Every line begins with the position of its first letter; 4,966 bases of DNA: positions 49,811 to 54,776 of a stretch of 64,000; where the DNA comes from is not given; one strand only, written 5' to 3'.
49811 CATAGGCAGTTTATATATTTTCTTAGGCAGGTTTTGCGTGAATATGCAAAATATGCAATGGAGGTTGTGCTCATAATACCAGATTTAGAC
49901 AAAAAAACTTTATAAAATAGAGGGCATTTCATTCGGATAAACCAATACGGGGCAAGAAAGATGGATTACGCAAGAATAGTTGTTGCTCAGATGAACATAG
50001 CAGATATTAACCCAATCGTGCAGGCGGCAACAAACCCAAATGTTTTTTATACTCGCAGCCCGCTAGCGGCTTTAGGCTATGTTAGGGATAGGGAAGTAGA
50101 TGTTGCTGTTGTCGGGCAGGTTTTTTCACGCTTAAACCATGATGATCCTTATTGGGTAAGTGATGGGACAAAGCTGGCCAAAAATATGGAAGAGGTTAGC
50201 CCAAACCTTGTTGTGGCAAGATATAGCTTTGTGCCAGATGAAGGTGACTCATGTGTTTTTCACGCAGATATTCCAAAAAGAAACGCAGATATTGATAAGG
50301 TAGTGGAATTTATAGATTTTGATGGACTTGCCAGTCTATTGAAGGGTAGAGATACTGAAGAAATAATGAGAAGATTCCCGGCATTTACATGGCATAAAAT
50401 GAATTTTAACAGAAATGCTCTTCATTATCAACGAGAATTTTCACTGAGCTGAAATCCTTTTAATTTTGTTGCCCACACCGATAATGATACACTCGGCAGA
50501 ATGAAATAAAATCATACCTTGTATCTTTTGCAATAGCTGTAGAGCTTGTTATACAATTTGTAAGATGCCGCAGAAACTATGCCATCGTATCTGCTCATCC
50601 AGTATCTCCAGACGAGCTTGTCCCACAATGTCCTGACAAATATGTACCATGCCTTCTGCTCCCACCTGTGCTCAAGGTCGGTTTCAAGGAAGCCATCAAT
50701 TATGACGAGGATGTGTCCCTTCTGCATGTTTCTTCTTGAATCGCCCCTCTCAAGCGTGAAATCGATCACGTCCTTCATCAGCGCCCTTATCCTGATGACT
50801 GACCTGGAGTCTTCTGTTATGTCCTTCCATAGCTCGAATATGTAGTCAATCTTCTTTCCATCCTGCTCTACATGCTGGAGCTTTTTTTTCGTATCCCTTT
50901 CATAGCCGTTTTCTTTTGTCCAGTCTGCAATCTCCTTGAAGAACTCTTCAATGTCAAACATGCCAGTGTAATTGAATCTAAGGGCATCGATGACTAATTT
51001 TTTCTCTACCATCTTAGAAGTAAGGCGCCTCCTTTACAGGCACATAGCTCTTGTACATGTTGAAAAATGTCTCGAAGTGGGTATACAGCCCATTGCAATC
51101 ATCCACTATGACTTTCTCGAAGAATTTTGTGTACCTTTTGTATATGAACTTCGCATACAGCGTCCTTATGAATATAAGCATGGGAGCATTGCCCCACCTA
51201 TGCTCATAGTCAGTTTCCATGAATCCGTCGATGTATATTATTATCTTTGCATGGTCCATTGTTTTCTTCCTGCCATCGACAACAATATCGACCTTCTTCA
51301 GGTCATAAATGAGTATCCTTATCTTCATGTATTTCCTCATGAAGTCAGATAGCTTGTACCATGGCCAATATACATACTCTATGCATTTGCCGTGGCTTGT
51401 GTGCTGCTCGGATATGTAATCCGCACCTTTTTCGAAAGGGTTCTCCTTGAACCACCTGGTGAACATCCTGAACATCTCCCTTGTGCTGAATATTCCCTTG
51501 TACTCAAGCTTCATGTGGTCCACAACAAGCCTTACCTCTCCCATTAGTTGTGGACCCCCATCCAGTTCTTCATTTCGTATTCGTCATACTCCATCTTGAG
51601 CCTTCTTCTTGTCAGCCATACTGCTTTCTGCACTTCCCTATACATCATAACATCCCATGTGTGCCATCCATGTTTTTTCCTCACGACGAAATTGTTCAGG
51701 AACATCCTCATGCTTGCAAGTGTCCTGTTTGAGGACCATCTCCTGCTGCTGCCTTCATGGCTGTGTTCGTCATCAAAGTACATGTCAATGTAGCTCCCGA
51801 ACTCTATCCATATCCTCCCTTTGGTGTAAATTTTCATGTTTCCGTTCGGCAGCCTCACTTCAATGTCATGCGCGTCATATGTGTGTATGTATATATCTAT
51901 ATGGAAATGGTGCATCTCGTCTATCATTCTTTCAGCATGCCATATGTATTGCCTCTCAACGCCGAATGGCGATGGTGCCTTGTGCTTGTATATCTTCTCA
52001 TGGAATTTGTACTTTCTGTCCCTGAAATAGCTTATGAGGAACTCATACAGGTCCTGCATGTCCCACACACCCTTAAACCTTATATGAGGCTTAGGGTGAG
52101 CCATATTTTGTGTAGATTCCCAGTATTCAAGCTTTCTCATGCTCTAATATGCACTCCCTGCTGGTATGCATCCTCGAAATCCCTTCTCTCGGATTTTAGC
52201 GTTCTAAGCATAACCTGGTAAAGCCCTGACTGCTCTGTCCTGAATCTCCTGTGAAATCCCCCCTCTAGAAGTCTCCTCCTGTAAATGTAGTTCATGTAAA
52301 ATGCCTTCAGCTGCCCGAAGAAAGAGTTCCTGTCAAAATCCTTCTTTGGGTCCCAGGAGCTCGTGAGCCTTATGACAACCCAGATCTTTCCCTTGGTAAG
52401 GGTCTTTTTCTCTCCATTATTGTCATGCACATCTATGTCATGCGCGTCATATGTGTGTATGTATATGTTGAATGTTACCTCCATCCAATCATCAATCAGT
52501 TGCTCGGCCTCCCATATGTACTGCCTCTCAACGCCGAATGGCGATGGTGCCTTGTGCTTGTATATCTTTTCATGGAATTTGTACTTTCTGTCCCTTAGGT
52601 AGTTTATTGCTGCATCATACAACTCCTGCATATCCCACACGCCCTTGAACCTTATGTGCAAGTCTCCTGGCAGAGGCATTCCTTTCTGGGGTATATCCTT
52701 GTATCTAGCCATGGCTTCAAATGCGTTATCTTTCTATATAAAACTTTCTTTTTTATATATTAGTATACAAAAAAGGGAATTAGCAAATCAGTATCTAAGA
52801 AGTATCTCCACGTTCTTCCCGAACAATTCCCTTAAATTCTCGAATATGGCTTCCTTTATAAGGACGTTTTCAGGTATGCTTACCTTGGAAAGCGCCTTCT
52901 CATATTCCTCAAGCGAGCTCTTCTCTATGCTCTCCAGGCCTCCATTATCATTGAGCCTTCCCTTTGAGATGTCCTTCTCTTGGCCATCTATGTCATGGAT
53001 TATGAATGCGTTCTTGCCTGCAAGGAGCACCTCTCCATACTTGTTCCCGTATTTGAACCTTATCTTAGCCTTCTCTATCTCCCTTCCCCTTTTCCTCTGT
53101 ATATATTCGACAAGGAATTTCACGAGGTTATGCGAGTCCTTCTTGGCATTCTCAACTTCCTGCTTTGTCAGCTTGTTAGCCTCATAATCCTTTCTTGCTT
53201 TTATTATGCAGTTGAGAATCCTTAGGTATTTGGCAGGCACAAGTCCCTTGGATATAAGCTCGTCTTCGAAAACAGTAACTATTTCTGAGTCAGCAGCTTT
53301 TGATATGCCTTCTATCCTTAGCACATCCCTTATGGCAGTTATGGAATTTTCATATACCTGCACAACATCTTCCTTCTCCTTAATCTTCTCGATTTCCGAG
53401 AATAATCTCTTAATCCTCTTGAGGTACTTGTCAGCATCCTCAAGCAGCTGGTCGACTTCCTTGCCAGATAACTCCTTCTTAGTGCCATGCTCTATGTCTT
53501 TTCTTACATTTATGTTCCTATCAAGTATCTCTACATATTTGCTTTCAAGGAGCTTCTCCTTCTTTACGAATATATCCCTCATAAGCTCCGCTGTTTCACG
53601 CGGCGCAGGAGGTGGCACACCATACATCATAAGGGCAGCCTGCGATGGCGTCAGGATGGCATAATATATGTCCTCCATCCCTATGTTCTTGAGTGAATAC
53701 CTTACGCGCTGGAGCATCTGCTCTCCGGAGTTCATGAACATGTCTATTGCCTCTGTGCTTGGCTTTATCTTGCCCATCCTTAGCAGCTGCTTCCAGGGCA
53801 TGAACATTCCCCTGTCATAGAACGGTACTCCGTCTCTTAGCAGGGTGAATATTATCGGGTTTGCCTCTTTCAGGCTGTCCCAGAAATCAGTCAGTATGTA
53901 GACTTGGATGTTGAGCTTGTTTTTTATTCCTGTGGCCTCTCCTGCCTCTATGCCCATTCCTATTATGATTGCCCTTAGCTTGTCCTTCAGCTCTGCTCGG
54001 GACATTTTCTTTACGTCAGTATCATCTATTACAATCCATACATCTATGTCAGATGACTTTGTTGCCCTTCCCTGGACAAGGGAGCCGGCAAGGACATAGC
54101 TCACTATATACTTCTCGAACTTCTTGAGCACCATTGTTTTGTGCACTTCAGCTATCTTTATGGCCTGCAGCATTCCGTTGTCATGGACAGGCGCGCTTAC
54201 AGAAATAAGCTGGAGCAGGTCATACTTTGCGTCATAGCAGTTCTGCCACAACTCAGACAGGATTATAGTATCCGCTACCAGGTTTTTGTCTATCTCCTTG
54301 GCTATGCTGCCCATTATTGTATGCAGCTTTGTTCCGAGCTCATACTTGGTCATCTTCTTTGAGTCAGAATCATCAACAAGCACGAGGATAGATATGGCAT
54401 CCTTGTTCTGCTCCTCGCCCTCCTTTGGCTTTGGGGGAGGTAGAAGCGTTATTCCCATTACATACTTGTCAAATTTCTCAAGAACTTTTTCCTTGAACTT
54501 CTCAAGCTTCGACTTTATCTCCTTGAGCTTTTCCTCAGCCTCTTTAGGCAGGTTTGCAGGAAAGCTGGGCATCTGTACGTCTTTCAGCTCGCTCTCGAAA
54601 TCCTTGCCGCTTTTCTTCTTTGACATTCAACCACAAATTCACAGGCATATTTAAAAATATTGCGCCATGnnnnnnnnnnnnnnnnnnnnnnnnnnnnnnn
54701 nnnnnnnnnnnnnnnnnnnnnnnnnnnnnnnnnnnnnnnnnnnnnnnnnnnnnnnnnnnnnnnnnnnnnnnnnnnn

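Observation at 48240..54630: tRNA-flanked accessory island: MNT/HEPN-like pair, a 612-aa multi-nucleotidyltransferase protein and a tandem array of four paralogous small proteins of unknown family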

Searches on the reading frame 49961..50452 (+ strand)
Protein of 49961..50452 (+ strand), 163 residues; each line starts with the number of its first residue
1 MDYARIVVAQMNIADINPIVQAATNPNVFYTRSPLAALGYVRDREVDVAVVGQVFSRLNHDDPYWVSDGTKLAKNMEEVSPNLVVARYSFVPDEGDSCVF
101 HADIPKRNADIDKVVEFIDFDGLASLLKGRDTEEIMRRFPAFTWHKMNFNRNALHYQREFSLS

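Call 4: search_protein_families(library=pfam, proteins=[window:49961-50452:+], max_evalue=1)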
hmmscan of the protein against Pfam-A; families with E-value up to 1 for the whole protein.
window:49961-50452:+ (163 aa): 0 families

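Call 5: search_protein_families(library=ncbifam, proteins=[window:49961-50452:+], max_evalue=1)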
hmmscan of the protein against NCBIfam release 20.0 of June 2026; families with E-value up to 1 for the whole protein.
window:49961-50452:+ (163 aa): 1 family
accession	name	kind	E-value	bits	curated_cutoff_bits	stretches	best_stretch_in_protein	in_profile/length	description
NF002481.1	PRK01747.1-2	equivalog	0.045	12.5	600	1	27-78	444-495/611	bifunctional tRNA (5-methylaminomethyl-2-thiouridine)(34)-methyltransferase MnmC2/FAD-dependent 5-carboxymethylaminomethyl-2-thiouridine(34)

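Call 6: search_protein_families(library=padloc, proteins=[window:49961-50452:+], max_evalue=1)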
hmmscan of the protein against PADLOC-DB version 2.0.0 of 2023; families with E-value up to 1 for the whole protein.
window:49961-50452:+ (163 aa): 0 families

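Call 57: search_protein_families(library=phrogs, proteins=[window:49961-50452:+], max_evalue=0.1)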
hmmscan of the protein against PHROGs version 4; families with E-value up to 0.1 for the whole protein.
window:49961-50452:+ (163 aa): 1 family
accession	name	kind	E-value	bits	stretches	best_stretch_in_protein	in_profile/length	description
phrog_6757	-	unknown function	0.049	14.8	0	71-100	15-44/71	-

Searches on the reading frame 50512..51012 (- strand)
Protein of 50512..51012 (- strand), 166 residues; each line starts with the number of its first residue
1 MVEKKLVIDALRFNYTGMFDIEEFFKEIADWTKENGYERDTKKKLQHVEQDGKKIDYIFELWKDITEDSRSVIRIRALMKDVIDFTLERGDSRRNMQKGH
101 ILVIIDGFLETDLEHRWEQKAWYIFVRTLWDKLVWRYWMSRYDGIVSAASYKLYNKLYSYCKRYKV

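Call 4: search_protein_families(library=pfam, proteins=[window:50512-51012:-], max_evalue=1)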
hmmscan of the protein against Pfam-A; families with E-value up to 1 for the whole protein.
window:50512-51012:- (166 aa): 1 family
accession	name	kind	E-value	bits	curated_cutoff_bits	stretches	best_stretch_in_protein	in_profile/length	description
PF11934.14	DUF3452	-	0.068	13.3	26.3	1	20-66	21-67/135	Domain of unknown function (DUF3452)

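Call 5: search_protein_families(library=ncbifam, proteins=[window:50512-51012:-], max_evalue=1)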
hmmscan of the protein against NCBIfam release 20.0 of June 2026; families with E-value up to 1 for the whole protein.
window:50512-51012:- (166 aa): 1 family
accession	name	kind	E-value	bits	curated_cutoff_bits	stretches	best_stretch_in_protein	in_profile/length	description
NF007383.0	PRK09902.1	equivalog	0.013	15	235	1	22-58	11-46/216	lipopolysaccharide kinase InaA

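Call 6: search_protein_families(library=padloc, proteins=[window:50512-51012:-], max_evalue=1)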
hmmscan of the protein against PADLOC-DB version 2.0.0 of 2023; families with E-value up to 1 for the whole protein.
window:50512-51012:- (166 aa): 0 families

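Call 57: search_protein_families(library=phrogs, proteins=[window:50512-51012:-], max_evalue=0.1)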
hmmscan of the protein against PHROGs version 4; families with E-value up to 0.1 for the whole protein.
window:50512-51012:- (166 aa): 0 families

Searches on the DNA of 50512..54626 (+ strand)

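Call 12: search_dna_similar(query=window:50512-54626:+, collection=phages, mode=distant)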
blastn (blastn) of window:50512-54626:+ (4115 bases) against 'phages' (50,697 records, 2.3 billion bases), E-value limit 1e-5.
No match.

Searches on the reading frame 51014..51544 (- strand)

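Call 4: search_protein_families(library=pfam, proteins=[window:51014-51544:-], max_evalue=1)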
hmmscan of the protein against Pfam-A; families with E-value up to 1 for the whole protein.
window:51014-51544:- (176 aa): 1 family
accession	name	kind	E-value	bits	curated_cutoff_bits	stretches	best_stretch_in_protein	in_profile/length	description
PF10707.15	YrbL-PhoP_reg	-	0.16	12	31.5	1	64-144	112-183/185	PhoP regulatory network protein YrbL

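Call 5: search_protein_families(library=ncbifam, proteins=[window:51014-51544:-], max_evalue=1)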
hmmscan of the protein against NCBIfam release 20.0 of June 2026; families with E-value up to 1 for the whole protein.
window:51014-51544:- (176 aa): 0 families

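Call 6: search_protein_families(library=padloc, proteins=[window:51014-51544:-], max_evalue=1)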
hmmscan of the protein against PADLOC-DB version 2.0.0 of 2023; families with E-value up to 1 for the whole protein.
window:51014-51544:- (176 aa): 0 families

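Call 57: search_protein_families(library=phrogs, proteins=[window:51014-51544:-], max_evalue=0.1)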
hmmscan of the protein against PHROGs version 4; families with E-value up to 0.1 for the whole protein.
window:51014-51544:- (176 aa): 0 families
